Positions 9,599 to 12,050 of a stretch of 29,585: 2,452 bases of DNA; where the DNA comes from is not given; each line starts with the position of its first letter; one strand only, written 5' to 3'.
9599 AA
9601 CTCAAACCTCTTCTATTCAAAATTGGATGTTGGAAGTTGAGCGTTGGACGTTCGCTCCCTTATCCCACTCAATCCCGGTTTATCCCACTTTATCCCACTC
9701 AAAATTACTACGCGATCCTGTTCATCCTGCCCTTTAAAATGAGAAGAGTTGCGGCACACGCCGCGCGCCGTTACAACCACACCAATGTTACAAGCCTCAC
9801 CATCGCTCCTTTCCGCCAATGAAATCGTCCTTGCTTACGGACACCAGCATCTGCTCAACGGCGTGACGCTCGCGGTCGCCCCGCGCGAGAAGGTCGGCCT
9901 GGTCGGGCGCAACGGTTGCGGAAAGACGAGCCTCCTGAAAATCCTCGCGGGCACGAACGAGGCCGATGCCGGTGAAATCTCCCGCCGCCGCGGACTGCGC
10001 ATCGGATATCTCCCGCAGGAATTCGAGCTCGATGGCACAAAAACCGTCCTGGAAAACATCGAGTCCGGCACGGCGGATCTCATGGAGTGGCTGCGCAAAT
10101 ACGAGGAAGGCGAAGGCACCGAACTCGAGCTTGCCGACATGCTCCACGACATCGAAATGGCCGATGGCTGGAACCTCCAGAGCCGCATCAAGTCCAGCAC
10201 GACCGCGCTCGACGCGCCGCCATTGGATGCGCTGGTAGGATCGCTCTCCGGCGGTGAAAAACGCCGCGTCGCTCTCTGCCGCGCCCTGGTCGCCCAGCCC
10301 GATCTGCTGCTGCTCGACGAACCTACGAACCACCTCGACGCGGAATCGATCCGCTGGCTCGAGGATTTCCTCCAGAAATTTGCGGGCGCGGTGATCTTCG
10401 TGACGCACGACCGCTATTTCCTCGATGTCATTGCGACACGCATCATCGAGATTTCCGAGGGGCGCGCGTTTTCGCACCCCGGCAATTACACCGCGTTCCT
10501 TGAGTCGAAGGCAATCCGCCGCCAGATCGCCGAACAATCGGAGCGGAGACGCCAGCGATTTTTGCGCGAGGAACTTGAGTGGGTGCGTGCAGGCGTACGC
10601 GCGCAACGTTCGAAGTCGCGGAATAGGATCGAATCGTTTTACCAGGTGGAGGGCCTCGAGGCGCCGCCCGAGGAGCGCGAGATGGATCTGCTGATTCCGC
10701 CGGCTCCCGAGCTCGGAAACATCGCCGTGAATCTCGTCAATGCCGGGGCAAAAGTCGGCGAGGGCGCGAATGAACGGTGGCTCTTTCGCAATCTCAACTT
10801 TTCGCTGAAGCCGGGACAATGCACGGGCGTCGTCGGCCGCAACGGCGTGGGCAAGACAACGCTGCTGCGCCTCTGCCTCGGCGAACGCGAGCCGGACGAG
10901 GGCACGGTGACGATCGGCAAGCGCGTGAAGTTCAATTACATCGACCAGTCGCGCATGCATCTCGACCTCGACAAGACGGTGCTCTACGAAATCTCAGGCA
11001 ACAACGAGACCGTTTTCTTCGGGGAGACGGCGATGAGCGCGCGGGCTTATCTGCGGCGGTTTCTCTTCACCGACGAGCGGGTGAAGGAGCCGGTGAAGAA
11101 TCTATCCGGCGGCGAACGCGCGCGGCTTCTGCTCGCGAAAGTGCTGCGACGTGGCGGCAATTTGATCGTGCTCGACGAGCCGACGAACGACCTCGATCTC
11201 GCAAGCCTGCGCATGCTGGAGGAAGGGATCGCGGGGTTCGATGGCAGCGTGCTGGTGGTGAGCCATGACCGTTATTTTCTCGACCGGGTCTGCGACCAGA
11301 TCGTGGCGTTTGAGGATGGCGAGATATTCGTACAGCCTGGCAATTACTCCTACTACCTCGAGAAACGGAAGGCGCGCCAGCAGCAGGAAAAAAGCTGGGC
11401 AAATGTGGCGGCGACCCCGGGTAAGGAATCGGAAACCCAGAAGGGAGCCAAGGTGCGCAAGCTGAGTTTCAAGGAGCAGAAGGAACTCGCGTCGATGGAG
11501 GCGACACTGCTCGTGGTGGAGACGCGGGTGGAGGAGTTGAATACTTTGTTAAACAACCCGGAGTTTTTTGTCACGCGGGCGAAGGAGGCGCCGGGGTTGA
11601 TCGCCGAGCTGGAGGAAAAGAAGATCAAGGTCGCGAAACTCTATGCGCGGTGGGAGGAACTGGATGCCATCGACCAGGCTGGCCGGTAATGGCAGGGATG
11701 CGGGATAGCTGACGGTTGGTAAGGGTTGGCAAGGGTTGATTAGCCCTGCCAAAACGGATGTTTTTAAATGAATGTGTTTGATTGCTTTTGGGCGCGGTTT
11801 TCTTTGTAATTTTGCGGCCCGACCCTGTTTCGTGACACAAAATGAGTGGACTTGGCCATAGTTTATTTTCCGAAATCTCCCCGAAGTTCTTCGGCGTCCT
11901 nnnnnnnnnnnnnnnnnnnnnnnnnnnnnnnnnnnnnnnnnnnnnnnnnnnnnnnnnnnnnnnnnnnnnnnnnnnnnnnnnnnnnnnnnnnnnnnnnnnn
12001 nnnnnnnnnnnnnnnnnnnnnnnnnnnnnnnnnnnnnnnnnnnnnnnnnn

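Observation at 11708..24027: Two direct copies of a ~30-bp repeat bracket a 12.3-kb block containing Wadjet; a third, inverted copy lies 9 kb upstream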

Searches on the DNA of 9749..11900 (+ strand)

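Call 20: search_rna_families(source=window, start=11600, end=11900, threshold=evalue, max_evalue=10)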
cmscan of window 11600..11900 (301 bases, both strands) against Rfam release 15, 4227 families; matches with E-value up to 10: 4.
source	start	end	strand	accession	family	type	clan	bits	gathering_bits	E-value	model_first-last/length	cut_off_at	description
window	11652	11769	+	RF00060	HgcE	Gene; snRNA; snoRNA; HACA-box;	-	18.2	50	0.094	1-130/130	no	HgcE RNA (Pab105)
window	11655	11760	-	RF02130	GNAS-AS1_4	Gene; lncRNA;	-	14.5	50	9.6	1-122/122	no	GNAS antisense RNA 1 conserved region 4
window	11684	11712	+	RF02609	BSR0602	Gene; sRNA;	-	13.3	191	0.95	87-115/169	no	Brucella sRNA 0602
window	11605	11644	+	RF03001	leuA-Halobacteria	Cis-reg;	-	12.4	47.9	3.6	1-53/53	no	leuA-Halobacteria RNA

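Call 35: search_rna_families(source=L144, start=7100, end=10427, threshold=gathering)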
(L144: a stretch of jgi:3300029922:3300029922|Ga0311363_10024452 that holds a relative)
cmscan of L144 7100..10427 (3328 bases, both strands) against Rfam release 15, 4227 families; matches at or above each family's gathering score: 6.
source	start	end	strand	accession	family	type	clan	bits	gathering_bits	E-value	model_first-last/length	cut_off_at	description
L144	8969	9040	+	RF00005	tRNA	Gene; tRNA;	CL00001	59.2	29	1.6e-11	1-71/71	no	tRNA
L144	10285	10357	+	RF00005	tRNA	Gene; tRNA;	CL00001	54.7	29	2.7e-10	1-71/71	no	tRNA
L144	8680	8753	+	RF00005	tRNA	Gene; tRNA;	CL00001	50.1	29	5e-09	1-71/71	no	tRNA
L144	9220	9291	+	RF00005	tRNA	Gene; tRNA;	CL00001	44.1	29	2.2e-07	1-71/71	no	tRNA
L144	9138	9208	+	RF00005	tRNA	Gene; tRNA;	CL00001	42.1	29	7.8e-07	1-71/71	no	tRNA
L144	9616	9686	+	RF00005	tRNA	Gene; tRNA;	CL00001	41.7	29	9.9e-07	1-71/71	no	tRNA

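Call 63: search_dna_similar(query=window:11690-11751:+, collection=plasmids, mode=distant, max_evalue=0.01)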
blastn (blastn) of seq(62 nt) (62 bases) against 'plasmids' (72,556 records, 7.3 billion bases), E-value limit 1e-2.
No match.

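Call 64: search_dna_similar(query=window:11690-11751:+, collection=phages, mode=distant, max_evalue=0.01)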
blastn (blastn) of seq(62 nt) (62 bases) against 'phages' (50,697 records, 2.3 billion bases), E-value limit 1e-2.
No match.
